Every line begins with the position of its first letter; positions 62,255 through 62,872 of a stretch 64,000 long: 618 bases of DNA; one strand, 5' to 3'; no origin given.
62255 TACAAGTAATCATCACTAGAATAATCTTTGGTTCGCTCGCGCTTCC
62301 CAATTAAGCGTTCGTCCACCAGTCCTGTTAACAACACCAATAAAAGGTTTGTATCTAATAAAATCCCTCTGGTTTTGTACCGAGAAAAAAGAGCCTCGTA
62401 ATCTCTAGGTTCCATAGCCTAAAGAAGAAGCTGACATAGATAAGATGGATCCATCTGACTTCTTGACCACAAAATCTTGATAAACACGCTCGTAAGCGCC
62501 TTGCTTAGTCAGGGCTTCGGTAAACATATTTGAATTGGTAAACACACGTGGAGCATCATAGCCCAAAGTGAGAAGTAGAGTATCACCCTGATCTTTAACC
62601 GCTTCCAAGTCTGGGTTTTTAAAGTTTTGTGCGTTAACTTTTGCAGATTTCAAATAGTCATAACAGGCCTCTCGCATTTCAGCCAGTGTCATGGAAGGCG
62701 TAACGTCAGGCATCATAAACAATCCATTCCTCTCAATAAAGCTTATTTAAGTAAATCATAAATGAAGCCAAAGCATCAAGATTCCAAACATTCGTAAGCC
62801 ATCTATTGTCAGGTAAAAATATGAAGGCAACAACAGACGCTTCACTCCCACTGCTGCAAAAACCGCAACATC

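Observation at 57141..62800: AT-richer island with an overlapping large-ORF/small-ORF pair (toxin/immunity-like) and a PIN-like two-gene pair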

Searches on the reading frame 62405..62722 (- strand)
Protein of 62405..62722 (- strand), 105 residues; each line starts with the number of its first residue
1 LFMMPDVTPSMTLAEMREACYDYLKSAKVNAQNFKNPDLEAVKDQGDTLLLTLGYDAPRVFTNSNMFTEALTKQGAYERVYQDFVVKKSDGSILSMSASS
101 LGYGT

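Call 3: search_protein_families(library=pfam, proteins=[window:62405-62722:-], max_evalue=0.1)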
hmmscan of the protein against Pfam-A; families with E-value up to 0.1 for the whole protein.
window:62405-62722:- (105 aa): 0 families

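Call 5: search_protein_families(library=ncbifam, proteins=[window:62405-62722:-], max_evalue=0.1)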
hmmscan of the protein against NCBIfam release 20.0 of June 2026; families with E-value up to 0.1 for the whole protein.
window:62405-62722:- (105 aa): 0 families

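Call 6: search_protein_families(library=padloc, proteins=[window:62405-62722:-], max_evalue=0.1)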
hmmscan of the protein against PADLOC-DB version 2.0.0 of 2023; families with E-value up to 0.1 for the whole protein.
window:62405-62722:- (105 aa): 0 families

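Call 47: search_solved_structures(query=window:62405-62722:-, max_evalue=10)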
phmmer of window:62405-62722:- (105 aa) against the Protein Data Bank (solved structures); distinct sequences matched with E-value up to 10: 0.

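Call 105: search_protein_families(library=phrogs, proteins=[window:62405-62722:-], max_evalue=0.01)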
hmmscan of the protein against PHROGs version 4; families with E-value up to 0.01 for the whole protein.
window:62405-62722:- (105 aa): 0 families
